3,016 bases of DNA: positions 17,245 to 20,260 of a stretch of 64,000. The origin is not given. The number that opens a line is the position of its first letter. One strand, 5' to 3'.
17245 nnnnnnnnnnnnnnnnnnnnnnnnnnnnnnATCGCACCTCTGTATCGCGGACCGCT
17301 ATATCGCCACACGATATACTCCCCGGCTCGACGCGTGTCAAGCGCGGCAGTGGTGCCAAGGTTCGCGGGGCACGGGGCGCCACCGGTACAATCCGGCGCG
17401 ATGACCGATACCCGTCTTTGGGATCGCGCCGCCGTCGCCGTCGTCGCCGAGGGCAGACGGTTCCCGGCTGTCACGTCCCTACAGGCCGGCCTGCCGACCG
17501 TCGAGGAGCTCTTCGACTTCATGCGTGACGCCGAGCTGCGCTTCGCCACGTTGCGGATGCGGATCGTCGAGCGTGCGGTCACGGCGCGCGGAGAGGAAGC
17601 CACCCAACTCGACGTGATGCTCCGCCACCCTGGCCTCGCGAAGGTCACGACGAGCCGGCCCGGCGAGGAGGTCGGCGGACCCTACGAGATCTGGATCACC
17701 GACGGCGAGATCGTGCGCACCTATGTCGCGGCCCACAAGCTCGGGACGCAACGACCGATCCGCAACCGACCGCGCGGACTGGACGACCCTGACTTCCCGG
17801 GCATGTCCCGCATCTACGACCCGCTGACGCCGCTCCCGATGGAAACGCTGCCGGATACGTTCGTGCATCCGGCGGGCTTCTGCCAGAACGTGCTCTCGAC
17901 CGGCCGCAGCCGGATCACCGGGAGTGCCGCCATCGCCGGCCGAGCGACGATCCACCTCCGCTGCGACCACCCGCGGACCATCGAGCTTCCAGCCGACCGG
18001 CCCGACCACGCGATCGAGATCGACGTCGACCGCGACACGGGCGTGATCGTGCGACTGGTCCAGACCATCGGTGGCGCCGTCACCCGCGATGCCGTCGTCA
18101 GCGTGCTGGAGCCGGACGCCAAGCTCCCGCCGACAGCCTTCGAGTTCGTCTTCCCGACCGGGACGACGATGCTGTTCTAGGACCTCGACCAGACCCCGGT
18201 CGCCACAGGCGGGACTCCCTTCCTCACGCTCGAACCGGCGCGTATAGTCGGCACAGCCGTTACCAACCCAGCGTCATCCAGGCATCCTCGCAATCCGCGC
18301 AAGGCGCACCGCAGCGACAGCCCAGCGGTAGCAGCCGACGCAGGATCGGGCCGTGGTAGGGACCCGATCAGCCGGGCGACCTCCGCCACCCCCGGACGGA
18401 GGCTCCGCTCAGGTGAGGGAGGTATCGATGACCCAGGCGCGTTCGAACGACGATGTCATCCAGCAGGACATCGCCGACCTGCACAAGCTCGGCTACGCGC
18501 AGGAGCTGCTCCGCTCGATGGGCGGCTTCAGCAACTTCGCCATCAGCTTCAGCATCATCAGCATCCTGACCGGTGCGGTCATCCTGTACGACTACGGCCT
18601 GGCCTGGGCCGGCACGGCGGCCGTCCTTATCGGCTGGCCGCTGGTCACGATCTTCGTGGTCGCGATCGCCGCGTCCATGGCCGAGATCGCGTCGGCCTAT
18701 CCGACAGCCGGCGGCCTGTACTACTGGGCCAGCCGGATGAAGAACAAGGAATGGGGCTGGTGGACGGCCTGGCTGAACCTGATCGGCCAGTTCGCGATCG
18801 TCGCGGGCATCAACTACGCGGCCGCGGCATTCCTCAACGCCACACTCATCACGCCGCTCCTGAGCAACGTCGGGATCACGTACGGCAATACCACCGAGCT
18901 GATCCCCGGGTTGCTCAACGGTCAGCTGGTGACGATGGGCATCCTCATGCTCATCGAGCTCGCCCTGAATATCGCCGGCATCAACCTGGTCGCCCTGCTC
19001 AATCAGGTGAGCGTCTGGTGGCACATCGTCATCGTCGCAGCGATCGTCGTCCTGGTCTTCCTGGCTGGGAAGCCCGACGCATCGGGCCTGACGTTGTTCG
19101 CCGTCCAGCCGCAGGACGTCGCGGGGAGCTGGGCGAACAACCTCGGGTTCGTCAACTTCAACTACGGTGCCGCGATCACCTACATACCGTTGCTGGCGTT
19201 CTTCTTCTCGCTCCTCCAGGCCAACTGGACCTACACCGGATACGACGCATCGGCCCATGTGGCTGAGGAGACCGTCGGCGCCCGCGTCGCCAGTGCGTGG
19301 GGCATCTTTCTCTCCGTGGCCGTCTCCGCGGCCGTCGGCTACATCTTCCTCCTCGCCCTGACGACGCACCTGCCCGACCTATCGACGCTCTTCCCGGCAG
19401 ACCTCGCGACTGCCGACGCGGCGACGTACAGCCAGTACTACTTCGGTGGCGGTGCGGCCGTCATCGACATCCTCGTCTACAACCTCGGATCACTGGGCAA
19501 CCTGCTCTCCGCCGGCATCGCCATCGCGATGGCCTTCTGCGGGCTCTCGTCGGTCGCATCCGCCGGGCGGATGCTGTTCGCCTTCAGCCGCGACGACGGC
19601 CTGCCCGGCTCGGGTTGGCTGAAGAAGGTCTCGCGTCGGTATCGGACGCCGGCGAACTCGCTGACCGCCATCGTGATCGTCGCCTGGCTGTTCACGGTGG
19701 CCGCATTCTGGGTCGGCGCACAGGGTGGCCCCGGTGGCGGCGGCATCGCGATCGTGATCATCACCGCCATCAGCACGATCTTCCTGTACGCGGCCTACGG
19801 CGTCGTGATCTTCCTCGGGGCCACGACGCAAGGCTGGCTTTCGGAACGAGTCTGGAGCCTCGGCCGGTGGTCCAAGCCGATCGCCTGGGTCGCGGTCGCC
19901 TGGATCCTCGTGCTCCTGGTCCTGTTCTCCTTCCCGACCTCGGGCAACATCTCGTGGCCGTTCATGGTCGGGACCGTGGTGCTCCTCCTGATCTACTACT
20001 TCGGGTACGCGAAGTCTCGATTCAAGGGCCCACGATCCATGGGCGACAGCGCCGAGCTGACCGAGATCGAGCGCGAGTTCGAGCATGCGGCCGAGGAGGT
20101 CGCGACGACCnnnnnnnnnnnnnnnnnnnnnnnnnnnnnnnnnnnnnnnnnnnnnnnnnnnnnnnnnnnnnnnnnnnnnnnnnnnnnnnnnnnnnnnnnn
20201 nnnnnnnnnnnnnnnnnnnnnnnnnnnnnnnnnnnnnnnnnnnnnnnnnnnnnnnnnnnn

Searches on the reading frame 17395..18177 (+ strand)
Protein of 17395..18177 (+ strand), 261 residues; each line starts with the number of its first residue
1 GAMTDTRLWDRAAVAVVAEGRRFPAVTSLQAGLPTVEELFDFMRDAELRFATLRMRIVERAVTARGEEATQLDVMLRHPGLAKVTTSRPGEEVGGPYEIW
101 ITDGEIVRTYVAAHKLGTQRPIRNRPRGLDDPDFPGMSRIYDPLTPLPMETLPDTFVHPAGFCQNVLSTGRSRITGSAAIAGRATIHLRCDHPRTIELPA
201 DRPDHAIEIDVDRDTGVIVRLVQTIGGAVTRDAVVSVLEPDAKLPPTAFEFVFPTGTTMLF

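Call 5: search_protein_families(library=pfam, proteins=[window:17395-18177:+], max_evalue=0.01)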
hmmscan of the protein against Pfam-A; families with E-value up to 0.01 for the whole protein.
window:17395-18177:+ (261 aa): 0 families

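Call 10: search_protein_families(library=ncbifam, proteins=[window:17395-18177:+], max_evalue=0.01)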
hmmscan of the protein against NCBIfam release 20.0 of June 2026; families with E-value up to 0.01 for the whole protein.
window:17395-18177:+ (261 aa): 0 families

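Call 32: search_protein_families(library=pfam, proteins=[window:17395-18177:+], max_evalue=1)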
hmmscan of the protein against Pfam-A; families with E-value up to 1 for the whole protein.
window:17395-18177:+ (261 aa): 0 families

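Call 34: search_protein_families(library=ncbifam, proteins=[window:17395-18177:+], max_evalue=10)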
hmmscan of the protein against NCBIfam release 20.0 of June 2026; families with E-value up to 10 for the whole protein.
window:17395-18177:+ (261 aa): 0 families

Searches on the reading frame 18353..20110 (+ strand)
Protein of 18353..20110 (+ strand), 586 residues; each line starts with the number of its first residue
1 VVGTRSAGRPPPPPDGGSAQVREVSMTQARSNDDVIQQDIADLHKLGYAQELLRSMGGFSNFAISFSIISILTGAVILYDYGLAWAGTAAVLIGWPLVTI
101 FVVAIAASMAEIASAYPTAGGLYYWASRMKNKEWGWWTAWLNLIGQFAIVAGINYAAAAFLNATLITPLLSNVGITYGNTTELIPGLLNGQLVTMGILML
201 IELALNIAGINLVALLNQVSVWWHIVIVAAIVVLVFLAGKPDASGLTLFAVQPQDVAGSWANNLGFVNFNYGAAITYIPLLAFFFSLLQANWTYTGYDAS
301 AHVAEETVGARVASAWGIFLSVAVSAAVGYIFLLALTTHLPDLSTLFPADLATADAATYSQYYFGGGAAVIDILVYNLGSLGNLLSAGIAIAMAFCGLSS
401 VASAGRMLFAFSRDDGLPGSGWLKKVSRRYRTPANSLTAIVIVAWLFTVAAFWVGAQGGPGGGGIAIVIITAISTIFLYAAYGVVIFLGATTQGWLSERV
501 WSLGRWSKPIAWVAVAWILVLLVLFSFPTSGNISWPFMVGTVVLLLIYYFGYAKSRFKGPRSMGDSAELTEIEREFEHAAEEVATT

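Call 5: search_protein_families(library=pfam, proteins=[window:18353-20110:+], max_evalue=0.01)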
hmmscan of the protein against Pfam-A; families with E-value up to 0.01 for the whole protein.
window:18353-20110:+ (586 aa): 2 families
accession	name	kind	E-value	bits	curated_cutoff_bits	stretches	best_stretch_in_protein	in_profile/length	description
PF13520.12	AA_permease_2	-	1.9e-41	142.8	27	1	58-546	3-425/427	Amino acid permease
PF00324.27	AA_permease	-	4.7e-16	59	24.6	1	79-552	19-457/470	Amino acid permease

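Call 10: search_protein_families(library=ncbifam, proteins=[window:18353-20110:+], max_evalue=0.01)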
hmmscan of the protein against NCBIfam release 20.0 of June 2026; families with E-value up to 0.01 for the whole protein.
window:18353-20110:+ (586 aa): 5 families
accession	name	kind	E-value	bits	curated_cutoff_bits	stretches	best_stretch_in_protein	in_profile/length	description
TIGR00907.1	2A0304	subfamily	8.1e-62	209.7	598.3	1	43-549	1-471/482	amino acid permease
TIGR03428.1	ureacarb_perm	hypoth_equivalog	3.3e-34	118.6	740.45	1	42-530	1-445/475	permease, urea carboxylase system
TIGR00909.1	2A0306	subfamily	2.2e-10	40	556.8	1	54-486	3-370/429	amino acid transporter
NF008245.0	PRK11021.1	equivalog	0.00045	19.3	284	0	73-454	24-337/419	L-methionine/branched-chain amino acid transporter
TIGR00908.1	2A0305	equivalog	0.00069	18.6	381.75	1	50-556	3-433/442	ethanolamine permease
